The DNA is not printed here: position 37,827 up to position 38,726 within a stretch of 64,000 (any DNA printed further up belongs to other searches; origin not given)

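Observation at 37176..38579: Divergent FlhC-like / FlhD-like gene pair outside any flagellar or conjugative-element context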

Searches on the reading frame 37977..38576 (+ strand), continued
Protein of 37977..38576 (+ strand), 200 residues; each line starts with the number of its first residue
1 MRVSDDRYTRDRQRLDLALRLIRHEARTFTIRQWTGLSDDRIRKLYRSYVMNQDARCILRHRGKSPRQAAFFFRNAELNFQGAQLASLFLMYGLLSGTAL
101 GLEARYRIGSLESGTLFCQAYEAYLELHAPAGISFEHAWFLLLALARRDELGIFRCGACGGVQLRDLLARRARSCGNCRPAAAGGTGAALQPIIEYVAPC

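Call 36: search_solved_structures(query=A3, max_evalue=10, show_alignments=2)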
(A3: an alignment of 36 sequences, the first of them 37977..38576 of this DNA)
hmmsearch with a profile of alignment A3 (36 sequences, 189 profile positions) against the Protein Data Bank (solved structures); distinct sequences matched with E-value up to 10: 8.
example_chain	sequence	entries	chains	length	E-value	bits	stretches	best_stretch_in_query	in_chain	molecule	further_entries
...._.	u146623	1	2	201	1.8e-11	47.1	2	116-184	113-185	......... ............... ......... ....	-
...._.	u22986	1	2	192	9.5e-09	38.2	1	5-185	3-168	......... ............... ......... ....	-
4qiw_P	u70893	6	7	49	0.15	14.8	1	151-181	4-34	DNA-directed RNA polymerase subunit P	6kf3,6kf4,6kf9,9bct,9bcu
4me3_A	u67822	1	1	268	0.63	12.7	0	153-179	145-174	DNA replication licensing factor MCM related protein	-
8hmc_A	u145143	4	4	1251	0.76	12.4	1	149-183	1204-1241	Intraflagellar transport protein 122 homolog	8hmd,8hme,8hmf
8hkx_S27A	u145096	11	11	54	0.83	12.3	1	149-178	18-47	30S ribosomal protein S27ae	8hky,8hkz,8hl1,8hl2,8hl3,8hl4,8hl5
36ro_B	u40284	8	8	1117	1.7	11.3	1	137-183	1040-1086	DNA-directed RNA polymerase subunit beta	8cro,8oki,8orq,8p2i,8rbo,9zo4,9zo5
2j7a_C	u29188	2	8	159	5.3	9.7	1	144-184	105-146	CYTOCHROME C QUINOL DEHYDROGENASE NRFH | NAPC/NIRT CYTOCHROME C FAMILY PROTEIN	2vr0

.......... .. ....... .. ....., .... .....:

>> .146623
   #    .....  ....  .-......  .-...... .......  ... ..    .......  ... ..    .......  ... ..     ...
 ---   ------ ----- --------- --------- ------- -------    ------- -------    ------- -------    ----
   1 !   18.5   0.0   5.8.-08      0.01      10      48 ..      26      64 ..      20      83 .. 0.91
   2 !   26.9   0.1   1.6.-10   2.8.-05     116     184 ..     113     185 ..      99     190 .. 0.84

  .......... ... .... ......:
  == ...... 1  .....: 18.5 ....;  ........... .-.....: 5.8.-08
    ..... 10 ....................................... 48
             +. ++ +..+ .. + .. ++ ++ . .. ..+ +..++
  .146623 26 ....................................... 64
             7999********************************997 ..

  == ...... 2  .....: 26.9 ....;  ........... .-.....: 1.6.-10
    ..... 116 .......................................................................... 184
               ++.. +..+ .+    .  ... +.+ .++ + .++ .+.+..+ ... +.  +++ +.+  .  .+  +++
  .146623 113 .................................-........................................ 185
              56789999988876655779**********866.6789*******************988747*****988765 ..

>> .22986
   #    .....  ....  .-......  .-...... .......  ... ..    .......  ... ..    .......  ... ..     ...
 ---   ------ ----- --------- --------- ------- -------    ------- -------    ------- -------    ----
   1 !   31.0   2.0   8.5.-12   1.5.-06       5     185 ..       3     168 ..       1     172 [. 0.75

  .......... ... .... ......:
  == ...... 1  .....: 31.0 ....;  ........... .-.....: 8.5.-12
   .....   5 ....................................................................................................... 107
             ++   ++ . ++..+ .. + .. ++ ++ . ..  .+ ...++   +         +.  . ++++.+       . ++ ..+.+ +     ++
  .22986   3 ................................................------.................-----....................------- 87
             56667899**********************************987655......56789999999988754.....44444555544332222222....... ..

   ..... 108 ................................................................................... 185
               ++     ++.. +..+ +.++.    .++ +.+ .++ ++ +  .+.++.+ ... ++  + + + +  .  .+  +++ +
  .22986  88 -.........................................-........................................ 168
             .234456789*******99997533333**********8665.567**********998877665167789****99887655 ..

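Call 37: find_encoding_contigs(protein=P0400, flank=8000, max_places=2)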
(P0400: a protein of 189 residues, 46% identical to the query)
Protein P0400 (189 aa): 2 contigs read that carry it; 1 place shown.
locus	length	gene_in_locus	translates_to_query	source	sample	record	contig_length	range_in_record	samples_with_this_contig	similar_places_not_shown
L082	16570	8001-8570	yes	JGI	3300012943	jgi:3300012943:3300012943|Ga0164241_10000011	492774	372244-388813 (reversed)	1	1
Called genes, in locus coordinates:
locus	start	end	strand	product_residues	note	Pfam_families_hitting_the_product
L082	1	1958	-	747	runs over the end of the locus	PF05762:VWA_CoxE (weak), PF13519:VWA_2 (faint), PF07090:GATase1_like (weak)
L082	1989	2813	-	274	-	PF13709:DUF4159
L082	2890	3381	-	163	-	PF10604:Polyketide_cyc2, PF03364:Polyketide_cyc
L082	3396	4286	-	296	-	PF01694:Rhomboid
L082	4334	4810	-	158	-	PF00903:Glyoxalase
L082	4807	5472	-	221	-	PF08808:RES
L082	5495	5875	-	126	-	PF20432:Xre-like-HTH, PF09722:Xre_MbcA_ParS_C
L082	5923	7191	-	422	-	PF07995:GSDH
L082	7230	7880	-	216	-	PF05247:FlhD (faint)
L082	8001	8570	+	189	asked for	-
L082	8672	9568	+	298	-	PF09296:NUDIX-like, PF09297:Zn_ribbon_NUD (weak), PF00293:NUDIX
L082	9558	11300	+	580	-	PF07244:POTRA (faint), PF17243:POTRA_TamA_1, PF01103:Omp85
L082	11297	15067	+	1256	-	PF27051:TamB_N, PF04357:TamB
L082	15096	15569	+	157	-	PF01316:Arg_repressor, PF02863:Arg_repressor_C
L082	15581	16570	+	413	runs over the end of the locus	PF00764:Arginosuc_synth, PF20979:Arginosuc_syn_C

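Call 38: find_encoding_contigs(protein=P0434, flank=8000, max_places=2)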
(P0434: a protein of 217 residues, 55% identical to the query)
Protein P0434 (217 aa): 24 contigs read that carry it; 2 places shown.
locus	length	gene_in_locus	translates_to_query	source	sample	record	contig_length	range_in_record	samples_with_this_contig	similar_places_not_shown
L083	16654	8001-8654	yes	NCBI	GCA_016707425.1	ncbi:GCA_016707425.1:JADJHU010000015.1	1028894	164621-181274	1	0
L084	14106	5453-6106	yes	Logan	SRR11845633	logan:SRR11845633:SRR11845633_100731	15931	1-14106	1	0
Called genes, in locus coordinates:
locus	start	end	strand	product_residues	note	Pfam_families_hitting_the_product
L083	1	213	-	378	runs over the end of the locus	PF02119:FlgI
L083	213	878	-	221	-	PF02107:FlgH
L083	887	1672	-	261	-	PF00460:Flg_bb_rod, PF22692:LlgE_F_G_D1, PF06429:Flg_bbr_C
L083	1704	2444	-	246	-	PF22692:LlgE_F_G_D1, PF06429:Flg_bbr_C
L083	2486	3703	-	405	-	PF00460:Flg_bb_rod (weak), PF22692:LlgE_F_G_D1, PF07559:FlgE_D2, PF06429:Flg_bbr_C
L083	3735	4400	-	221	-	PF03963:FlgD, PF13861:FLgD_tudor, PF13860:FlgD_ig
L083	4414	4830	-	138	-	PF00460:Flg_bb_rod, PF06429:Flg_bbr_C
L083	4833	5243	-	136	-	PF00460:Flg_bb_rod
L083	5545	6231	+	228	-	PF17656:ChapFlgA_N, PF08666:SAF, PF13144:ChapFlgA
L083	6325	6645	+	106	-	PF04316:FlgM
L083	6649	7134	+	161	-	PF05130:FlgN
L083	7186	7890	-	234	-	-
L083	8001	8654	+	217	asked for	-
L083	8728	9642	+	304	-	PF09296:NUDIX-like, PF09297:Zn_ribbon_NUD, PF00293:NUDIX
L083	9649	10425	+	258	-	PF05742:TANGO2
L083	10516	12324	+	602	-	PF07244:POTRA (faint), PF17243:POTRA_TamA_1, PF01103:Omp85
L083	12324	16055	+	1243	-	PF27051:TamB_N, PF04357:TamB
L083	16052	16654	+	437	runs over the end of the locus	PF01595:CNNM, PF00571:CBS (weak), PF03471:CorC_HlyC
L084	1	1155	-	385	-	?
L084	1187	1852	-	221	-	PF03963:FlgD, PF13861:FLgD_tudor, PF13860:FlgD_ig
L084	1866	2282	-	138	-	PF00460:Flg_bb_rod, PF06429:Flg_bbr_C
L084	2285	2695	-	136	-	PF00460:Flg_bb_rod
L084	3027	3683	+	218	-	PF17656:ChapFlgA_N, PF08666:SAF, PF13144:ChapFlgA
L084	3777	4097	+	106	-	PF04316:FlgM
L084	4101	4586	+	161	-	PF05130:FlgN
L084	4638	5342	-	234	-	-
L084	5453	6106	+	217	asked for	-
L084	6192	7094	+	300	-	PF09296:NUDIX-like, PF09297:Zn_ribbon_NUD, PF00293:NUDIX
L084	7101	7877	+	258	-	PF05742:TANGO2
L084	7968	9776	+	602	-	PF07244:POTRA (faint), PF17243:POTRA_TamA_1, PF01103:Omp85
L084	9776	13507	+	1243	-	PF27051:TamB_N, PF04357:TamB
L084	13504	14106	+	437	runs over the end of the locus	PF01595:CNNM, PF00571:CBS (weak), PF03471:CorC_HlyC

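Call 40: find_encoding_contigs(protein=P0433, flank=10000, max_places=1)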
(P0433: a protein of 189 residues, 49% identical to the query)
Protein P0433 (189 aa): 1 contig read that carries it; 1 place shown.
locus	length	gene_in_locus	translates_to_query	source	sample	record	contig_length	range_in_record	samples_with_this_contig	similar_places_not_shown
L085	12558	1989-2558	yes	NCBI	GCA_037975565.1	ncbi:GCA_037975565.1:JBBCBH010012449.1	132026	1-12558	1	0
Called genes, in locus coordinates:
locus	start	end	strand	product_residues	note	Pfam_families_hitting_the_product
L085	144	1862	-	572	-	PF07995:GSDH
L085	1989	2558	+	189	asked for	-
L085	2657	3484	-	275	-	-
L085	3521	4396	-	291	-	PF00753:Lactamase_B, PF12706:Lactamase_B_2 (weak)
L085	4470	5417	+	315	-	PF00126:HTH_1, PF03466:LysR_substrate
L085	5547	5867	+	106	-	-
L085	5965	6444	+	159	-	PF09296:NUDIX-like, PF09297:Zn_ribbon_NUD (weak)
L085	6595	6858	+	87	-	PF00293:NUDIX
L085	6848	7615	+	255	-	PF17243:POTRA_TamA_1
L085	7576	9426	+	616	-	PF01103:Omp85, PF27051:TamB_N (weak)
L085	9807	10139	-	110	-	-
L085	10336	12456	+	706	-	PF27051:TamB_N, PF04357:TamB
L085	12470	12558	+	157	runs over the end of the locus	PF01316:Arg_repressor, PF02863:Arg_repressor_C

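Call 41: find_encoding_contigs(protein=P0469, flank=10000, max_places=1)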
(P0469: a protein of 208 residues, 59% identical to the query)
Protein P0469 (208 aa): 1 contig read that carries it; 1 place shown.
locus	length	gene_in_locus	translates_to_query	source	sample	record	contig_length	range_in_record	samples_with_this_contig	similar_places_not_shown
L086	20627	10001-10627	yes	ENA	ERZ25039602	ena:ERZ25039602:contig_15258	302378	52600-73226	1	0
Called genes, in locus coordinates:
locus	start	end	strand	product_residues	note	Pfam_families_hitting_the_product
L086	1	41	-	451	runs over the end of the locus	PF00072:Response_reg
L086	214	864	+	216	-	-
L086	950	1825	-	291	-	PF19795:DUF6279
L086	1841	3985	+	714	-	-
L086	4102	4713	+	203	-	PF07027:DUF1318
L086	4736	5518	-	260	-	PF01061:ABC2_membrane, PF12698:ABC2_membrane_3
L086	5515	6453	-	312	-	PF00005:ABC_tran, PF13304:AAA_21 (faint)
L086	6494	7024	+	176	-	-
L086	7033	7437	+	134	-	PF10861:DUF2784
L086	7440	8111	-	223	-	PF13505:OMP_b-brl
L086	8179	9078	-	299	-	-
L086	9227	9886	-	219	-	-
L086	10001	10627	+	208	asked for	-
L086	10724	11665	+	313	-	PF09296:NUDIX-like, PF09297:Zn_ribbon_NUD, PF00293:NUDIX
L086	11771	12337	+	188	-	PF03729:DUF308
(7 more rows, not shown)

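Call 42: find_encoding_contigs(protein=P0457, flank=10000, max_places=1)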
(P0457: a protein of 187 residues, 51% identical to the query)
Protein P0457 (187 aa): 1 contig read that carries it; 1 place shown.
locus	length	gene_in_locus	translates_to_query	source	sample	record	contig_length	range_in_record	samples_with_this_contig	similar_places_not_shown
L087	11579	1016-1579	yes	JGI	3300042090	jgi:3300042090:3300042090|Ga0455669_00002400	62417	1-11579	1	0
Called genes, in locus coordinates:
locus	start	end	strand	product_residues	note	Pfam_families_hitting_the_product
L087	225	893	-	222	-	-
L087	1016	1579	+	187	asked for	-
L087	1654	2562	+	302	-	PF09296:NUDIX-like, PF00293:NUDIX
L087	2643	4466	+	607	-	PF07244:POTRA (faint), PF17243:POTRA_TamA_1, PF01103:Omp85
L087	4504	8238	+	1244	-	PF27051:TamB_N, PF04357:TamB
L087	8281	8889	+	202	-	PF04542:Sigma70_r2, PF08281:Sigma70_r4_2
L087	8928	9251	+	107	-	-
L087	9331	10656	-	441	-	PF00903:Glyoxalase (weak), PF18029:Glyoxalase_6, PF22677:Ble-like_N (faint), PF00903:Glyoxalase, PF07382:HC2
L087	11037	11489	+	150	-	PF01316:Arg_repressor, PF02863:Arg_repressor_C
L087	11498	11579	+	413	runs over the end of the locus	PF00764:Arginosuc_synth, PF20979:Arginosuc_syn_C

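Call 49: find_related_loci(query=A5, collection=metagenome_contigs, flank=10000)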
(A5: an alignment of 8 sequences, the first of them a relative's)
Query A5 (219 aa) in metagenome_contigs; peptide patterns used: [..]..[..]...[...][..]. (x = any residue, [..] = any of these).
512 stretches matched a pattern; 446 encode a relative of the query (tblastn E <= 1e-3); the best 80 are kept; 80 distinct loci.
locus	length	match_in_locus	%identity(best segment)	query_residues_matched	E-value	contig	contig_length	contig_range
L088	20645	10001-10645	69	1-219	7e-98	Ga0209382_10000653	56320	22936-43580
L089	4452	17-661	47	1-219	1e-53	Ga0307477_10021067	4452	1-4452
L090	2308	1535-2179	47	1-219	5e-53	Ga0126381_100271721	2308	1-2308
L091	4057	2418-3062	44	1-219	4e-51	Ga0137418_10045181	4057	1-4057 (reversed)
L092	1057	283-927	44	1-219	6e-52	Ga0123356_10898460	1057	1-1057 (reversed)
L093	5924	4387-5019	43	1-219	7e-49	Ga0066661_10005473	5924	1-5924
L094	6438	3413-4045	43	1-219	7e-49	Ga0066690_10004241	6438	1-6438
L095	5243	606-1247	42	1-219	3e-48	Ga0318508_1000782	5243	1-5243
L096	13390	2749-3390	42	1-219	3e-48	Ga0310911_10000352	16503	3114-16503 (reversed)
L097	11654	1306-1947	42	1-219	3e-48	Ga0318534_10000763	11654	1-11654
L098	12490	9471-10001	48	1-176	4e-48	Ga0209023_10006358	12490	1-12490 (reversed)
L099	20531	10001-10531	49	1-176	9e-48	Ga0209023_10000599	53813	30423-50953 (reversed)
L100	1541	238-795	46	1-188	9e-49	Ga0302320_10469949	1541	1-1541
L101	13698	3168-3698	48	1-176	2e-47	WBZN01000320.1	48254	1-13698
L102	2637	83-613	47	1-176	2e-47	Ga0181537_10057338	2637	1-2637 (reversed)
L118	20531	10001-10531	45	1-176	9e-45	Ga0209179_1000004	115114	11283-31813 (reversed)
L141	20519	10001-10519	45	1-176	9e-43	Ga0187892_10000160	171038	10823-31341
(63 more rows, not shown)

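Call 52: search_protein_families(library=pfam, proteins=[L088:10700-11455:+, L088:11448-11843:+, L088:11837-14311:+, L088:14322-15038:+, L088:15367-16380:+, L088:16477-17328:+, L093:1720-2616:+, L093:2732-3556:+, L093:3553-4380:+, L093:4387-5022:+], max_evalue=0.01)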
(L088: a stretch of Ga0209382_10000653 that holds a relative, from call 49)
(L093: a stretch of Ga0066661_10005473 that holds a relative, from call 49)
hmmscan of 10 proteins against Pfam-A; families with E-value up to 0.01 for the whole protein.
L088:10700-11455:+ (251 aa): 0 families

L088:11448-11843:+ (131 aa): 1 family
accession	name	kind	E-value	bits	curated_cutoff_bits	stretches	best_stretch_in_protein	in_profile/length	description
PF05101.18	VirB3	-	6.1e-20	71.8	23.9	1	10-94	2-84/84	Type IV secretory pathway, VirB3-like protein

L088:11837-14311:+ (824 aa): 6 families
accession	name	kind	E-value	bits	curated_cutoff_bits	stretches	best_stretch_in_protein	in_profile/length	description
PF03135.19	CagE_TrbE_VirB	-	5.1e-38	131.5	21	1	182-390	7-204/204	CagE, TrbE, VirB family, component of type IV transporter system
PF19044.6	P-loop_TraG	-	6.6e-14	51.8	25.8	2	456-521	32-97/413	TraG P-loop domain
PF13401.12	AAA_22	-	0.0002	22.1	27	1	452-488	4-40/130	AAA domain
PF12846.13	AAA_10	-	0.00064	19.3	27.5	0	448-491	16-59/362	AAA-like domain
PF10722.14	YbjN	-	0.001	19.7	22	1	322-375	46-99/126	Putative bacterial sensory transduction regulator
PF10412.15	TrwB_AAD_bind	-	0.0044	16.4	20.5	0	450-489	12-51/387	Type IV secretion-system coupling protein DNA-binding domain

L088:14322-15038:+ (238 aa): 4 families
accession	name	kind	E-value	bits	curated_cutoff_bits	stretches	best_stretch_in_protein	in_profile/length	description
PF07996.16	T4SS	-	7.2e-42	144.4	24.7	1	29-218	4-196/197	Type IV secretion system proteins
PF11304.13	DUF3106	-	0.0038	18.1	24.3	1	84-164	15-95/104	Protein of unknown function (DUF3106)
PF13605.11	DUF4141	-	0.004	16.9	30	1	12-39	5-32/53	Domain of unknown function (DUF4141)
PF19968.4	VMAP-M7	-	0.0046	17.5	27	0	75-182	6-107/160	vWA-MoxR associated protein middle region (VMAP-M) 7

L088:15367-16380:+ (337 aa): 1 family
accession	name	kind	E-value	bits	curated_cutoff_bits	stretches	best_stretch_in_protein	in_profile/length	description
PF04610.19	TrbL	-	1.2e-36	127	25.9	1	39-253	2-215/215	TrbL/VirB6 plasmid conjugal transfer protein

L088:16477-17328:+ (283 aa): 1 family
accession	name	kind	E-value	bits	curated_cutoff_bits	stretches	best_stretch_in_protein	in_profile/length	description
PF04335.19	VirB8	-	3e-43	148.6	23.2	1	52-264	2-213/213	VirB8 protein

L093:1720-2616:+ (298 aa): 1 family
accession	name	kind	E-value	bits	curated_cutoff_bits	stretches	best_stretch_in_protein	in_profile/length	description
PF20112.4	DUF6502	-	2.2e-36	125.5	27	1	8-269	3-263/268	Family of unknown function (DUF6502)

L093:2732-3556:+ (274 aa): 1 family
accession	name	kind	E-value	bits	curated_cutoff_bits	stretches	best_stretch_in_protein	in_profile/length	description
PF20112.4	DUF6502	-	1.7e-07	30.8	27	1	80-247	91-263/268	Family of unknown function (DUF6502)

L093:3553-4380:+ (275 aa): 1 family
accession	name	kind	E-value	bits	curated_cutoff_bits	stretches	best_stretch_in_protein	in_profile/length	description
PF20112.4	DUF6502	-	1.6e-11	44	27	1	73-251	82-263/268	Family of unknown function (DUF6502)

L093:4387-5022:+ (211 aa): 0 families

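Call 59: search_dna_similar(query=L088:10001-10645:+, collection=plasmids, mode=protein, max_evalue=0.001, max_rows=25)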
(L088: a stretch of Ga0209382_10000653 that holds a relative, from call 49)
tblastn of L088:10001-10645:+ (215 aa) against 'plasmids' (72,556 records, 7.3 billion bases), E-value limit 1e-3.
No match.

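Call 62: search_protein_families(library=ncbifam, proteins=[L088:10001-10645:+, L088:9228-9875:-, L118:10001-10615:+, L118:9135-9896:-, L093:4387-5019:+, L093:3553-4377:+, L088:10700-11452:+, L083:7189-7890:-, L083:8001-8651:+, L099:9194-9835:-], max_evalue=0.1)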
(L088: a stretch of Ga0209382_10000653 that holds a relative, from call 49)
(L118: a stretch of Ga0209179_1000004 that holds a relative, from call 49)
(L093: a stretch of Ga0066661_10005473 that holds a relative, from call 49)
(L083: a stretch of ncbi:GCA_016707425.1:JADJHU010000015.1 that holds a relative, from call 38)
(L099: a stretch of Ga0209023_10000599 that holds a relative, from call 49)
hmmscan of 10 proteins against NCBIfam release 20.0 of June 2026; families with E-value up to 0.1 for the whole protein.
L088:10001-10645:+ (215 aa): 1 family
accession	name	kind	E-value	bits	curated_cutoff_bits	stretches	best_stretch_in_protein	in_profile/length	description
NF009365.1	PRK12722.1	equivalog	0.079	12.7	216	0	114-177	92-158/170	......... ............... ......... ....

L088:9228-9875:- (216 aa): 1 family
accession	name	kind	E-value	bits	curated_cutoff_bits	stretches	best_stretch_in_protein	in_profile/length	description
NF002783.2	PRK02909.1-1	equivalog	0.0057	16.7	90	1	123-174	17-68/105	flagellar transcriptional regulator FlhD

L118:10001-10615:+ (205 aa): 3 families
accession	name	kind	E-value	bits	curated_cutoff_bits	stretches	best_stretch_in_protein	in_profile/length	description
NF009365.1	PRK12722.1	equivalog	0.057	13.2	216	0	11-179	7-159/170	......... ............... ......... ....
NF001607.0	PRK00398.1-4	equivalog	0.07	12.9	89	0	151-178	8-35/53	DNA-directed RNA polymerase subunit P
NF001669.0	PRK00432.1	equivalog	0.076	13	54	0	153-179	27-51/58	30S ribosomal protein S27ae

L118:9135-9896:- (254 aa): 1 family
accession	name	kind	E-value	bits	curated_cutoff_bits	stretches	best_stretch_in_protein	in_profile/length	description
NF002783.2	PRK02909.1-1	equivalog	0.00061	19.9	90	1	138-213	16-90/105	flagellar transcriptional regulator FlhD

L093:4387-5019:+ (211 aa): 1 family
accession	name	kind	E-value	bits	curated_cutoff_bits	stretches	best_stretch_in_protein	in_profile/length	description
NF009365.1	PRK12722.1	equivalog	0.00025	20.8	216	1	113-179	92-161/170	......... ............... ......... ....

L093:3553-4377:+ (275 aa): 0 families

L088:10700-11452:+ (251 aa): 0 families

L083:7189-7890:- (234 aa): 1 family
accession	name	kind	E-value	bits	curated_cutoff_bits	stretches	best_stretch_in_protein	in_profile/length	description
NF002783.2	PRK02909.1-1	equivalog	0.079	13.1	90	0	125-166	19-60/105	flagellar transcriptional regulator FlhD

L083:8001-8651:+ (217 aa): 1 family
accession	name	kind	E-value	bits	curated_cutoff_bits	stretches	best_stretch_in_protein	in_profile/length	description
TIGR03655.1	anti_R_Lar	subfamily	0.03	14.6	39.6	0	172-181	3-12/55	Lar family restriction alleviation protein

L099:9194-9835:- (214 aa): 1 family
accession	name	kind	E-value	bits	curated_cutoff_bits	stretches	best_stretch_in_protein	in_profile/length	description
NF002783.2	PRK02909.1-1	equivalog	0.001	19.1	90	1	121-207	17-102/105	flagellar transcriptional regulator FlhD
